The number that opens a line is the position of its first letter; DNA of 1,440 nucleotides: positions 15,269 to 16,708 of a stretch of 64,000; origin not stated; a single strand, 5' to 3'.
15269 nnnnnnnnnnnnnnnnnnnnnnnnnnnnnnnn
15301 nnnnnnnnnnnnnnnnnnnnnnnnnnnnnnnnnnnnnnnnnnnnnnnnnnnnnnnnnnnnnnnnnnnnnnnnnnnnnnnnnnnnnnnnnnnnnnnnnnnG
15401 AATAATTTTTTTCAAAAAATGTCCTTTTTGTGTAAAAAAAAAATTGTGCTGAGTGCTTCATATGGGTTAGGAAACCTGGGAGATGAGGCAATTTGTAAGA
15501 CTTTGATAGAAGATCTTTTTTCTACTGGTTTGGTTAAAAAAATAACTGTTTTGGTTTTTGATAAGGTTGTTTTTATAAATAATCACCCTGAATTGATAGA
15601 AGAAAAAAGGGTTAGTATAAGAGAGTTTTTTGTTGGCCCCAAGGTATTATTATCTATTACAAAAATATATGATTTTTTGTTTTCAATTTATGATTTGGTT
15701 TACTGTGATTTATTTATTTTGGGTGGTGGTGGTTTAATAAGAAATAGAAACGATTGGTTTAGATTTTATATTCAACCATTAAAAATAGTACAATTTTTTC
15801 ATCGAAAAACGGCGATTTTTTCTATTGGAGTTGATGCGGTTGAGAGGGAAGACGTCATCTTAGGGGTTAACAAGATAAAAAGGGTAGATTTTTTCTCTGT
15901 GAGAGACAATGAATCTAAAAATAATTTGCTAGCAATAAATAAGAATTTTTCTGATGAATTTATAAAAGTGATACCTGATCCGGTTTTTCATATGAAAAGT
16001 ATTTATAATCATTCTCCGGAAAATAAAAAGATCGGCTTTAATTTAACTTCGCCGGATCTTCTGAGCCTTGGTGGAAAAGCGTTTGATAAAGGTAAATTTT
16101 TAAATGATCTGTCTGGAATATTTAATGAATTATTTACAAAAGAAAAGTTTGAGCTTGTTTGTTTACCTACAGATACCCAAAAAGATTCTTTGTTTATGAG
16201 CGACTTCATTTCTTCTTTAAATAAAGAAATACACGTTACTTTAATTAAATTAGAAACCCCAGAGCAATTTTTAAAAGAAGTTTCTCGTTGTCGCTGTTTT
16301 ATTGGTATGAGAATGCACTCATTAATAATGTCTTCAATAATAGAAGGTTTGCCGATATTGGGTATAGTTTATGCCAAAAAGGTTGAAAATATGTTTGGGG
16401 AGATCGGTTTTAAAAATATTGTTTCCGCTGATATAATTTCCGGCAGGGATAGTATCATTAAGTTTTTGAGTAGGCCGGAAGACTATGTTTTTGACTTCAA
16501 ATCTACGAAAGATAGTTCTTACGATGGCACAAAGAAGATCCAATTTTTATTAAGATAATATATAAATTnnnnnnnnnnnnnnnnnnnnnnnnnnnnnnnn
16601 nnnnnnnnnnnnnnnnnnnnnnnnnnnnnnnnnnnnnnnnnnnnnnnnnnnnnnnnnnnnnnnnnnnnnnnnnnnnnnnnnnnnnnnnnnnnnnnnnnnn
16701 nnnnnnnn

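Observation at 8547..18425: Two diverged AsnB-type amidotransferases inside the glycan island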

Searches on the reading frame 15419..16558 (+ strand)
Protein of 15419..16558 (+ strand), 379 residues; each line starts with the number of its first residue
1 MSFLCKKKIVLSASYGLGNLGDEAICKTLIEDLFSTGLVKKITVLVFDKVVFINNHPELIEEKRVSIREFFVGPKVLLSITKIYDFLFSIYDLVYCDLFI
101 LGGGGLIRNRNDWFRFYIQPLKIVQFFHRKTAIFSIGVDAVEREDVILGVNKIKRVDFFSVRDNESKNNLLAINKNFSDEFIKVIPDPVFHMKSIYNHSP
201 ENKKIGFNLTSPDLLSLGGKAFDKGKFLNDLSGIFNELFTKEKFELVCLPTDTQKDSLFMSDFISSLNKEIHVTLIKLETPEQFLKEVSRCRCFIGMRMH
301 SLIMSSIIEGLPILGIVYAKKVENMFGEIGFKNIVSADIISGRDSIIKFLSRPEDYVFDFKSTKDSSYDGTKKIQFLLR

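Call 7: search_protein_families(library=pfam, proteins=[window:15419-16558:+], max_evalue=0.00001)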
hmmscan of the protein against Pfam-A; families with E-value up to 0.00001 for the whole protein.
window:15419-16558:+ (379 aa): 1 family
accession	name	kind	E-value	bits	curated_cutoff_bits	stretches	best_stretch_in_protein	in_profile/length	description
PF04230.19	PS_pyruv_trans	-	4e-26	93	25.3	1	19-306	1-267/280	Polysaccharide pyruvyl transferase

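Call 28: search_protein_families(library=ncbifam, proteins=[window:15419-16558:+], max_evalue=0.001)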
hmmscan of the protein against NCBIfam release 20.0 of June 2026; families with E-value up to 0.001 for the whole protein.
window:15419-16558:+ (379 aa): 1 family
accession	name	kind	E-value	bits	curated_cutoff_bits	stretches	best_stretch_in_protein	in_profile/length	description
TIGR03609.1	S_layer_CsaB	equivalog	1.5e-26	93.4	213.1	1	93-334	63-294/301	polysaccharide pyruvyl transferase CsaB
